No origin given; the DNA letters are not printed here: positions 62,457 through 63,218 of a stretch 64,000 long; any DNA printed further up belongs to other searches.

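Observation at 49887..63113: Urea/guanidine-carboxylase island controlled by NikR-fold proteins rather than a riboswitch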

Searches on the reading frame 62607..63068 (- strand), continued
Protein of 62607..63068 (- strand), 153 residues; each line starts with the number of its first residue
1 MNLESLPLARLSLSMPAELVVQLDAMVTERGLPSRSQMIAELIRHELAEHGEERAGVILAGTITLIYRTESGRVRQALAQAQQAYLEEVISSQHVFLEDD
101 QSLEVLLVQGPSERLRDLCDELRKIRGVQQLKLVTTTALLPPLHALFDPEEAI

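Call 69: get_annotated_region(hit=H49, flank=10000)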
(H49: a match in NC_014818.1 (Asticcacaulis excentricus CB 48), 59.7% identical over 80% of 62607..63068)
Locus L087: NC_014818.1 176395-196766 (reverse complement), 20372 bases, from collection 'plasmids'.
description: Asticcacaulis excentricus CB 48 plasmid pASTEX01, complete sequence
organism: Asticcacaulis excentricus CB 48 (NCBI taxid 573065)
taxonomy: Bacteria; Pseudomonadota; Alphaproteobacteria; Caulobacterales; Caulobacteraceae; Asticcacaulis; Asticcacaulis excentricus; Asticcacaulis excentricus CB 48
host: -; source: pond water; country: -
typing (MOB-suite, as given by PLSDB): non-mobilizable; replicon rep_cluster_753
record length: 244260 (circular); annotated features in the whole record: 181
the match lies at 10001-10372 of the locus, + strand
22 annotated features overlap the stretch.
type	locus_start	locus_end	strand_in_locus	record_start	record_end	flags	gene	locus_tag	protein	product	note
CDS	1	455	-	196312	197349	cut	-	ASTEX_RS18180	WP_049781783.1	efflux RND transporter periplasmic adaptor subunit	GO:0006810 - transport [Evidence IEA]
CDS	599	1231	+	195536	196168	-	-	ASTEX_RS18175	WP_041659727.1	TetR/AcrR family transcriptional regulator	-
CDS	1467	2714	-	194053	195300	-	-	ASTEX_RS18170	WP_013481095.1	HipA domain-containing protein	-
CDS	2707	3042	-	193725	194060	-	-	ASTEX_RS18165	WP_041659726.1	helix-turn-helix transcriptional regulator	-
CDS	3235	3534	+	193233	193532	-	-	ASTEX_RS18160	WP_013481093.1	hypothetical protein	-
CDS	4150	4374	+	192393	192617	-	-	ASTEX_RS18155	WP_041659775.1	AbrB/MazE/SpoVT family DNA-binding domain-containing protein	-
CDS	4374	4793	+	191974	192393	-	-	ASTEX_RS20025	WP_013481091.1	type II toxin-antitoxin system VapC family toxin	-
CDS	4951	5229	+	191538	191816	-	-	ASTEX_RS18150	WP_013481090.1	DUF1778 domain-containing protein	-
CDS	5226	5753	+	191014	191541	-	-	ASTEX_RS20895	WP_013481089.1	hypothetical protein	-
CDS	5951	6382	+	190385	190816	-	-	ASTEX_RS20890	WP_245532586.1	hypothetical protein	-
CDS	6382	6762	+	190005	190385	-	-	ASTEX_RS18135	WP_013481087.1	type II toxin-antitoxin system death-on-curing family toxin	-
CDS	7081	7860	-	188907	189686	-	-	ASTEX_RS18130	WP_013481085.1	ATP-binding cassette domain-containing protein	-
CDS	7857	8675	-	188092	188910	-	-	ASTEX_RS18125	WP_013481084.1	ABC transporter permease subunit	GO:0055085 - transmembrane transport [Evidence IEA]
CDS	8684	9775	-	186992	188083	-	-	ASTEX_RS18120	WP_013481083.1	putative urea ABC transporter substrate-binding protein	-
CDS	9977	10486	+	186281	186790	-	-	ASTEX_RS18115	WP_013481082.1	CopG family ribbon-helix-helix protein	-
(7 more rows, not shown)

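Call 80: search_protein_families(library=pfam, proteins=[L086:13652-14533:-, L086:9989-10429:+, L086:5449-9024:+], max_evalue=0.01)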
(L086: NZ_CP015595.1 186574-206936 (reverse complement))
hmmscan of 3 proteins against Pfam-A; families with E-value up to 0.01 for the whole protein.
L086:13652-14533:- (293 aa): 0 families

L086:9989-10429:+ (146 aa): 3 families
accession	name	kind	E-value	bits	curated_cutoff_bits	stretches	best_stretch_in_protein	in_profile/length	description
PF08753.17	NikR_C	-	1.1e-17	64.5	22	1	57-132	1-76/77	NikR C terminal nickel binding domain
PF01402.27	RHH_1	-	0.00048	20.4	20.5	1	8-45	1-37/39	Ribbon-helix-helix protein, copG family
PF18071.7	HMW1C_N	-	0.007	16.7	27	1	18-105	4-89/146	HMW1C N-terminal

L086:5449-9024:+ (1191 aa): 5 families
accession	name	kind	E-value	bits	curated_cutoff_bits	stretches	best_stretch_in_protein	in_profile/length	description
PF25199.1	nSTAND_NTPase5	-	0.00012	22.4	34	1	213-307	35-108/145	Novel STAND NTPase 5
PF13401.12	AAA_22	-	0.0002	22.1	27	1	221-329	7-118/130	AAA domain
PF12775.13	AAA_7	-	0.00026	21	25.8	1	219-286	33-100/181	P-loop containing dynein motor region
PF06745.19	ATPase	-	0.0044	16.8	26.6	1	219-258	19-60/231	KaiC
PF20720.3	nSTAND3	-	0.007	16.5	27.2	1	219-258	17-54/155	Novel STAND NTPase 3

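Call 87: search_protein_families(library=pfam, proteins=[L039:11831-12895:+, L039:12712-13719:-, L039:13602-15089:-, L021:7548-8627:-, L021:8312-9301:-, L021:8916-9827:+, L021:5838-6614:-, L021:4776-5714:-, L021:5811-7982:+], max_evalue=0.001)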
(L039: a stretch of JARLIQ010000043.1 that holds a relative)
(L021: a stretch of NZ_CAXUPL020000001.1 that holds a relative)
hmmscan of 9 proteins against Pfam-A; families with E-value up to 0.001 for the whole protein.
L039:11831-12895:+ (354 aa): 0 families

L039:12712-13719:- (335 aa): 1 family
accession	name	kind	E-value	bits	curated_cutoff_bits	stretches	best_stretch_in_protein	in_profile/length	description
PF00528.27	BPD_transp_1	-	3.4e-07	30.6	26.4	1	139-321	3-169/184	Binding-protein-dependent transport system inner membrane component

L039:13602-15089:- (495 aa): 6 families
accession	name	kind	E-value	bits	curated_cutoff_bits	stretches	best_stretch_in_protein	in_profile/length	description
PF00005.33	ABC_tran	-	2.7e-39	135.3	25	1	163-304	2-136/137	ABC transporter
PF08402.16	TOBE_2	-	4.5e-11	43.1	21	1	416-493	1-76/76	TOBE domain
PF13304.12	AAA_21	-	7.2e-06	26.7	27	0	271-336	232-299/304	AAA domain, putative AbiEii toxin, Type IV TA system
PF00004.35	AAA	-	1.2e-05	26.3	21.2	1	175-327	1-89/131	ATPase family associated with various cellular activities (AAA)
PF02463.25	SMC_N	-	3.1e-05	24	40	0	276-347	136-208/220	RecF/RecN/SMC N terminal domain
PF13401.12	AAA_22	-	0.0009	20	27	0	172-335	5-123/130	AAA domain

L021:7548-8627:- (359 aa): 0 families

L021:8312-9301:- (329 aa): 0 families

L021:8916-9827:+ (303 aa): 0 families

L021:5838-6614:- (258 aa): 3 families
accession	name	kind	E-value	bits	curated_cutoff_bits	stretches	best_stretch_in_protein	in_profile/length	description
PF00440.29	TetR_N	-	5.2e-14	52.2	24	1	71-117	1-47/47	Bacterial regulatory proteins, tetR family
PF14246.11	TetR_C_7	-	1.1e-11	45.2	22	1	143-253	2-115/119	AefR-like transcriptional repressor, C-terminal domain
PF13977.11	TetR_C_6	-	2.8e-05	24.7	27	1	170-252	32-114/115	BetI-type transcriptional repressor, C-terminal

L021:4776-5714:- (312 aa): 0 families

L021:5811-7982:+ (723 aa): 0 families

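Call 88: find_homologous_proteins(query=P0141, max_evalue=1e-10)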
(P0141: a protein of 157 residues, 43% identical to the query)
Query P0141 (157 aa): 1791 proteins with E <= 1e-10 among 1846 candidates; the best 120 are listed.
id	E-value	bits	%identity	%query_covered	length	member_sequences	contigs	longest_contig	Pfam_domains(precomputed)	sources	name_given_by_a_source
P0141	1.1e-92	326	100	100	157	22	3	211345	PF08753.18,PF01402.28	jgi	jgi:CopG family nickel-responsive transcriptional regulator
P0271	9.2e-79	281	87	96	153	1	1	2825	PF08753.18,PF07878.18,PF01402.28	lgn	-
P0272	5.1e-78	278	85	99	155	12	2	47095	PF08753.18,PF07878.18,PF01402.28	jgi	jgi:CopG family nickel-responsive transcriptional regulator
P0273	1.9e-77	277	86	94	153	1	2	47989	PF08753.18,PF07878.18,PF01402.28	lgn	-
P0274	4.6e-77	275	87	96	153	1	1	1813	PF08753.18,PF07878.18,PF01402.28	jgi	-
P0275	1.0e-76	274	85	96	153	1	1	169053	PF08753.18,PF01402.28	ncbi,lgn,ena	-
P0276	7.8e-76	271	85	99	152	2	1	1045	PF08753.18,PF01402.28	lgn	-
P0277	2.0e-75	270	84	98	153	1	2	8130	PF08753.18,PF07878.18,PF01402.28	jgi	jgi:CopG family nickel-responsive transcriptional regulator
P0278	3.4e-75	269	85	94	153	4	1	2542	PF08753.18,PF01402.28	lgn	-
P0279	4.2e-75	269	85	99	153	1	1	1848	PF08753.18,PF01402.28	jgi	jgi:CopG family nickel-responsive transcriptional regulator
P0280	9.0e-75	268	86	94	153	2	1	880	PF08753.18,PF07878.18,PF01402.28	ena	-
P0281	3.1e-73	263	81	100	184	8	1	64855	PF08753.18,PF01402.28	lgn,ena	-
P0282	1.5e-72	261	83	95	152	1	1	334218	PF08753.18,PF07878.18,PF01402.28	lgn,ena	-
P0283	6.8e-72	258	83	95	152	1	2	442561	PF08753.18,PF07878.18,PF01402.28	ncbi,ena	-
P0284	2.4e-71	257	79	95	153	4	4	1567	PF08753.18,PF01402.28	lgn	-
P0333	1.3e-51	193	61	92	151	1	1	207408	PF08753.18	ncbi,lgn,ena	-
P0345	6.3e-49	184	58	90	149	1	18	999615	PF08753.18,PF01402.28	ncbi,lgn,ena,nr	ncbi:MAG: nickel-responsive transcriptional regulator NikR [Verrucomicrobiales bacterium]|nr:nickel-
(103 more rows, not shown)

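Call 89: find_encoding_contigs(protein=P0141, flank=9000, max_places=1)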
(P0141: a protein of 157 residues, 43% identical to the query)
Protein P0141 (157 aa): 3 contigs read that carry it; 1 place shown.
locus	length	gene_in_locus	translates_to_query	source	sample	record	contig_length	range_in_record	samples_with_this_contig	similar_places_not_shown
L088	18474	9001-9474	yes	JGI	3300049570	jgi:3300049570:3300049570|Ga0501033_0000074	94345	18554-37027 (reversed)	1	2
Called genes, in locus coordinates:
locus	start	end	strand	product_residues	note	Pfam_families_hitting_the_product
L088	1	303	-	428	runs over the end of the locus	PF00375:SDF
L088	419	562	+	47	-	PF18919:DUF5670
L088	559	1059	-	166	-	PF04306:DUF456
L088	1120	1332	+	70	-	-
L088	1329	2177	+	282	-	PF02633:Creatininase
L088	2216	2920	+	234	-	PF00196:GerE, PF08281:Sigma70_r4_2 (weak)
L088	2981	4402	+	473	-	PF00120:Gln-synt_C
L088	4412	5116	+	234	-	PF03781:FGE-sulfatase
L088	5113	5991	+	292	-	PF01261:AP_endonuc_2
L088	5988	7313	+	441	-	PF00355:Rieske, PF00848:Ring_hydroxyl_A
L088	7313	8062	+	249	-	PF00106:adh_short, PF08659:KR (faint), PF13561:adh_short_C2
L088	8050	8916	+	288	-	PF01522:Polysacc_deac_1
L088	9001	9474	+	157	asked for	PF01402:RHH_1, PF08753:NikR_C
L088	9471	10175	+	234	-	PF09347:DUF1989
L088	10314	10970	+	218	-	PF09347:DUF1989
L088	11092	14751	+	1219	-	PF00289:Biotin_carb_N, PF02786:CPSase_L_D2, PF07478:Dala_Dala_lig_C, PF02785:Biotin_carb_C, PF02626:CT_A_B, PF02682:CT_C_D, PF00364:Biotin_lipoyl, PF25917:BSH_RND (faint)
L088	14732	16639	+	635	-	PF01425:Amidase, PF21986:AH_C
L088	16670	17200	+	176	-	PF11322:DUF3124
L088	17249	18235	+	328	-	-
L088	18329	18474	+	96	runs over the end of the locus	-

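Call 90: find_encoding_contigs(protein=P0345, flank=9000, max_places=1)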
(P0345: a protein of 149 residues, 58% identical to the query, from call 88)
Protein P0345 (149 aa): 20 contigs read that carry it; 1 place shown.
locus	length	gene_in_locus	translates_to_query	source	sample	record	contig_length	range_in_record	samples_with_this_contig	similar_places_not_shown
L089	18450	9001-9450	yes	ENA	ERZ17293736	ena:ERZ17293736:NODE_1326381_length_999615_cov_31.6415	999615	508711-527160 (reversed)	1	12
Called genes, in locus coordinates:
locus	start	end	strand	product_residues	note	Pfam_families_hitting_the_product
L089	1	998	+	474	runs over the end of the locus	PF00528:BPD_transp_1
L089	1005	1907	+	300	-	PF00004:AAA (faint), PF00005:ABC_tran, PF13304:AAA_21 (faint)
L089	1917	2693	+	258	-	PF02633:Creatininase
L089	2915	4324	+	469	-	PF00355:Rieske, PF00848:Ring_hydroxyl_A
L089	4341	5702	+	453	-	PF00120:Gln-synt_C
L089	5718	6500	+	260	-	PF00106:adh_short, PF01370:Epimerase (weak), PF08659:KR (faint), PF13561:adh_short_C2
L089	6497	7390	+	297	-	PF01522:Polysacc_deac_1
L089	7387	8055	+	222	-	PF03781:FGE-sulfatase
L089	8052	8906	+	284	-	PF01261:AP_endonuc_2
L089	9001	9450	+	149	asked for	PF01402:RHH_1, PF08753:NikR_C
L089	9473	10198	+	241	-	PF09347:DUF1989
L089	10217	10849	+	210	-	PF09347:DUF1989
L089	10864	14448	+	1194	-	PF00289:Biotin_carb_N, PF02786:CPSase_L_D2, PF07478:Dala_Dala_lig_C, PF02785:Biotin_carb_C, PF02626:CT_A_B, PF02682:CT_C_D, PF00364:Biotin_lipoyl, PF25917:BSH_RND (weak)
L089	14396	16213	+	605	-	PF01425:Amidase, PF21986:AH_C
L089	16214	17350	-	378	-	PF00285:Citrate_synt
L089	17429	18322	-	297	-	PF02629:CoA_binding, PF13607:Succ_CoA_lig, PF00549:Ligase_CoA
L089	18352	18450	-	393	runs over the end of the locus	PF08442:ATP-grasp_2, PF13549:ATP-grasp_5, PF24948:Citrate_synth_N, PF00549:Ligase_CoA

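Call 91: find_encoding_contigs(protein=P0333, flank=9000, max_places=1)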
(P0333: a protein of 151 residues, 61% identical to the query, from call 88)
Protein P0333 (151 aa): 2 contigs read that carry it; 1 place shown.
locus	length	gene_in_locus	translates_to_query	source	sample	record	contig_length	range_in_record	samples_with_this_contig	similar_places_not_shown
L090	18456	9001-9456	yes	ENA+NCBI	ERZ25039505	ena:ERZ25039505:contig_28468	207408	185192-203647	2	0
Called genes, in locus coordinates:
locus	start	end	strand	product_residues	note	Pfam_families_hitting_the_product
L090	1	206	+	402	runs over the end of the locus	PF01548:DEDD_Tnp_IS110, PF02371:Transposase_20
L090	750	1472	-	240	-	PF01436:NHL (faint), PF17936:Big_6 (faint)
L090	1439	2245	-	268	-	PF08450:SGL (faint), PF01436:NHL (faint)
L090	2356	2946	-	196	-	PF00132:Hexapep (weak)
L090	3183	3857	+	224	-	PF00175:NAD_binding_1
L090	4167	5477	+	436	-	PF01743:PolyA_pol, PF12627:PolyA_pol_RNAbd, PF01966:HD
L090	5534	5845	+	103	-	-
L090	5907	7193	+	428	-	PF00278:Orn_DAP_Arg_deC, PF01168:Ala_racemase_N, PF02784:Orn_Arg_deC_N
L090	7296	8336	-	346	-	PF01207:Dus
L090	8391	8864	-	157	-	PF00072:Response_reg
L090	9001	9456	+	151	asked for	PF08753:NikR_C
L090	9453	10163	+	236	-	PF09347:DUF1989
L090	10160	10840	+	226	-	PF09347:DUF1989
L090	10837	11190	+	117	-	PF05635:23S_rRNA_IVP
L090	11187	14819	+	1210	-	PF00289:Biotin_carb_N, PF02786:CPSase_L_D2, PF07478:Dala_Dala_lig_C, PF02785:Biotin_carb_C, PF02626:CT_A_B, PF02682:CT_C_D, PF00364:Biotin_lipoyl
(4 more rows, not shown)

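Call 107: find_homologous_proteins(query=A2, max_evalue=1e-10)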
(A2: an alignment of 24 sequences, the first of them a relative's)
Query A2 (24 sequences) (161 aa, profile of the alignment): 2866 proteins with E <= 1e-10 among 6339 candidates; the best 120 are listed.
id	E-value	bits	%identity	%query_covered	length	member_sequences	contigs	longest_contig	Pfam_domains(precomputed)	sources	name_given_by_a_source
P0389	6.9e-58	213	50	90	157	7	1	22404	PF08753.18,PF23434.2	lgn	-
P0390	1.4e-57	212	59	90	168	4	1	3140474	PF08753.18,PF23434.2,PF01402.28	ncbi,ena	-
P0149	2.6e-57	211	60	89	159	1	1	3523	PF08753.18,PF23434.2,PF01402.28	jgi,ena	jgi:CopG family nickel-responsive transcriptional regulator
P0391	2.7e-57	211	67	90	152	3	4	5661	PF08753.18,PF23434.2,PF01402.28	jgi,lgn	jgi:CopG family nickel-responsive transcriptional regulator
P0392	3.7e-57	211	51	87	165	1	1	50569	PF08753.18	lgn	-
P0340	3.8e-57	211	53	86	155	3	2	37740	PF08753.18,PF01402.28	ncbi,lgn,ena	-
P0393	3.9e-57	211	53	84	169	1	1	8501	PF08753.18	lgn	-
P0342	4.5e-57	210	51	89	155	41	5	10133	PF08753.18,PF23434.2,PF01402.28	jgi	jgi:CopG family nickel-responsive transcriptional regulator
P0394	6.9e-57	210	52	84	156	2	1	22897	PF08753.18,PF01402.28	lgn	-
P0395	8.2e-57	209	65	88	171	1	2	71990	PF08753.18,PF23434.2,PF01402.28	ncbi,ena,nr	ncbi:MAG: nickel-responsive transcriptional regulator NikR [Gammaproteobacteria bacterium]|nr:nickel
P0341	1.2e-56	209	51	87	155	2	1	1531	PF08753.18,PF01402.28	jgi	-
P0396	1.3e-56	209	62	91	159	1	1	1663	PF08753.18,PF01402.28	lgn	-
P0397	1.3e-56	209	52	84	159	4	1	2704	PF08753.18,PF01402.28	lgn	-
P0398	1.3e-56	209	68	90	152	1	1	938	PF08753.18,PF23434.2,PF01402.28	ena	-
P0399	1.5e-56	209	65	90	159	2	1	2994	PF08753.18,PF23434.2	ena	-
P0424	4.6e-56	207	69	88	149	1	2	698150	PF08753.18,PF23434.2,PF01402.28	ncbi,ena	-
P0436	9.9e-56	206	50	84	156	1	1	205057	PF08753.18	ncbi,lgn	-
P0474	4.0e-55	204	49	87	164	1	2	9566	PF08753.18,PF01402.28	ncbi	ncbi:MAG: nickel-responsive transcriptional regulator NikR [Kiritimatiellia bacterium]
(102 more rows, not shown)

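Call 108: find_encoding_contigs(protein=P0390, flank=8000, max_places=1)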
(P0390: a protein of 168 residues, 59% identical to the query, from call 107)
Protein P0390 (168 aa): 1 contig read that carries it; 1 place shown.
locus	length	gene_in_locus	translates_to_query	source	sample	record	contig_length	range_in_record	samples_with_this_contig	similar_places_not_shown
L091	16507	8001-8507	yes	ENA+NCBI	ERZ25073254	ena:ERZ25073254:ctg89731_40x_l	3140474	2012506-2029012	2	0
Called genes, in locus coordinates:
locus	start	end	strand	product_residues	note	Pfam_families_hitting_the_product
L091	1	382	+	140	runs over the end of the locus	PF20791:Acyl-ACP_TE_C (weak), PF13279:4HBT_2, PF03061:4HBT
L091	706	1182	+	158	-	PF00034:Cytochrom_C (weak), PF13442:Cytochrome_CBB3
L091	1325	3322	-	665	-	PF00580:UvrD-helicase, PF01443:Viral_helicase1 (faint), PF13245:AAA_19, PF13361:UvrD_C, PF13538:UvrD_C_2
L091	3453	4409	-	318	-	PF13529:Peptidase_C39_2, PF03412:Peptidase_C39 (weak), PF13432:TPR_16, PF14559:TPR_19 (faint), PF00515:TPR_1 (weak), PF07719:TPR_2 (weak)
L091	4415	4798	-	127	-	PF20332:DUF6627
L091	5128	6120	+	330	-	PF13379:NMT1_2, PF09084:NMT1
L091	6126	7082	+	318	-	PF00528:BPD_transp_1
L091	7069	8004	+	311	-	PF00005:ABC_tran, PF02463:SMC_N (faint), PF13304:AAA_21 (faint)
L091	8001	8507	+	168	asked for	PF01402:RHH_1 (weak), PF23434:DUF7120 (faint), PF08753:NikR_C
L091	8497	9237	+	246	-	PF09347:DUF1989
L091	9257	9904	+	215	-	PF09347:DUF1989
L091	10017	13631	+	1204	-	PF00289:Biotin_carb_N, PF02222:ATP-grasp (weak), PF02786:CPSase_L_D2, PF07478:Dala_Dala_lig_C, PF02785:Biotin_carb_C, PF02626:CT_A_B, PF02682:CT_C_D, PF00364:Biotin_lipoyl, +1 more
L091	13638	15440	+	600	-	PF01425:Amidase, PF21986:AH_C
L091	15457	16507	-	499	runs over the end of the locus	PF13541:ChlI, PF01078:Mg_chelatase, PF07728:AAA_5, PF00493:MCM (weak), PF13335:Mg_chelatase_C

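Call 109: find_encoding_contigs(protein=P0424, flank=8000, max_places=1)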
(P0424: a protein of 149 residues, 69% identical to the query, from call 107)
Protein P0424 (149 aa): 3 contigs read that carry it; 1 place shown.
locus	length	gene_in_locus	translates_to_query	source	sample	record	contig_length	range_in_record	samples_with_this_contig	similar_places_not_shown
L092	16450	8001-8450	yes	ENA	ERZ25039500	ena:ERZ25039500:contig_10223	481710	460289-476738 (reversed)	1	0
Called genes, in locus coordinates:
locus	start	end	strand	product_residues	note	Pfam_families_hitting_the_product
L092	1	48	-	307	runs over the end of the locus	PF02899:Phage_int_SAM_1, PF13495:Phage_int_SAM_4, PF00589:Phage_integrase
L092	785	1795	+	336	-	-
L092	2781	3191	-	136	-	-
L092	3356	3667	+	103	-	PF00487:FA_desaturase (weak)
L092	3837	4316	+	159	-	PF00892:EamA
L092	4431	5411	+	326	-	PF13379:NMT1_2, PF09084:NMT1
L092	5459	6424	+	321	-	PF00528:BPD_transp_1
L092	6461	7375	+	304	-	PF00004:AAA (faint), PF00005:ABC_tran, PF13304:AAA_21 (faint)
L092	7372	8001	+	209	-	PF00120:Gln-synt_C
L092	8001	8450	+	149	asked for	PF01402:RHH_1, PF23434:DUF7120 (weak), PF08753:NikR_C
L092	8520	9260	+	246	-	PF09347:DUF1989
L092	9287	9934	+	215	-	PF09347:DUF1989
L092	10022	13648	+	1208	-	PF00289:Biotin_carb_N, PF02786:CPSase_L_D2, PF07478:Dala_Dala_lig_C, PF02785:Biotin_carb_C, PF02626:CT_A_B, PF02682:CT_C_D, PF00364:Biotin_lipoyl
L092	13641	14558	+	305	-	PF01425:Amidase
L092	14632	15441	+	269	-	PF01425:Amidase, PF21986:AH_C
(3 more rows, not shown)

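Call 110: find_encoding_contigs(protein=P0436, flank=8000, max_places=1)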
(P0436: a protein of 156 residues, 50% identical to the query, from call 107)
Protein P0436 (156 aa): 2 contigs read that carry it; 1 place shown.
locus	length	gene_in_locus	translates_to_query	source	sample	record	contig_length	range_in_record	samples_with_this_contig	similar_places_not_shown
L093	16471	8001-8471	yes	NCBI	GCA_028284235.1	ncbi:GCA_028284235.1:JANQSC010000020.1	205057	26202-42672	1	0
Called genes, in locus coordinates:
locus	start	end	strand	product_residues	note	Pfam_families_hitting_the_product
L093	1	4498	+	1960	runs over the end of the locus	PF13582:Reprolysin_3 (faint), PF00801:PKD, PF18911:PKD_4, PF22352:K319L-like_PKD (faint), PF13620:CarboxypepD_reg (weak), PF03160:Calx-beta (weak), PF13385:Laminin_G_3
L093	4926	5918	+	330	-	PF04069:OpuAC (weak), PF13379:NMT1_2, PF09084:NMT1, PF12974:Phosphonate-bd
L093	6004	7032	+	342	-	PF00528:BPD_transp_1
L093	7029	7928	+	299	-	PF00005:ABC_tran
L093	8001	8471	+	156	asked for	PF08753:NikR_C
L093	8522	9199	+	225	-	PF09347:DUF1989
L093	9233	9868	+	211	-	PF09347:DUF1989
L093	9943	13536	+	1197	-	PF00289:Biotin_carb_N, PF02786:CPSase_L_D2, PF07478:Dala_Dala_lig_C, PF02785:Biotin_carb_C, PF02626:CT_A_B, PF02682:CT_C_D, PF00364:Biotin_lipoyl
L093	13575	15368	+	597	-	PF01425:Amidase, PF21986:AH_C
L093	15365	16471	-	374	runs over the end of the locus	PF00089:Trypsin, PF13365:Trypsin_2, PF13180:PDZ_2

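Call 111: find_encoding_contigs(protein=P0474, flank=8000, max_places=1)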
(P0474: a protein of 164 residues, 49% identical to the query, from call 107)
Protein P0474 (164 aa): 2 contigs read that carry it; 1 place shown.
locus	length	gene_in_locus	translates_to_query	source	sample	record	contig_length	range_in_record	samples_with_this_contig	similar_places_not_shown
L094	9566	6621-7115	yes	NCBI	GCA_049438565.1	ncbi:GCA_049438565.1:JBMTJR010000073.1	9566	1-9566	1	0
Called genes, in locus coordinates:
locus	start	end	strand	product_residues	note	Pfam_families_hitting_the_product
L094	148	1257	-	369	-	PF00069:Pkinase, PF07714:PK_Tyr_Ser-Thr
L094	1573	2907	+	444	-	PF00909:Ammonium_transp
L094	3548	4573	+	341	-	PF13379:NMT1_2, PF09084:NMT1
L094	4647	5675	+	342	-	PF00528:BPD_transp_1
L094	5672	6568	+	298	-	PF00005:ABC_tran, PF13304:AAA_21 (faint)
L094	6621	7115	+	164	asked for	PF01402:RHH_1, PF08753:NikR_C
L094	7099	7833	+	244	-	PF09347:DUF1989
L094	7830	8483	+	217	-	PF09347:DUF1989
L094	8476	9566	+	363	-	PF00289:Biotin_carb_N, PF02222:ATP-grasp (faint), PF13549:ATP-grasp_5 (faint), PF02786:CPSase_L_D2, PF07478:Dala_Dala_lig_C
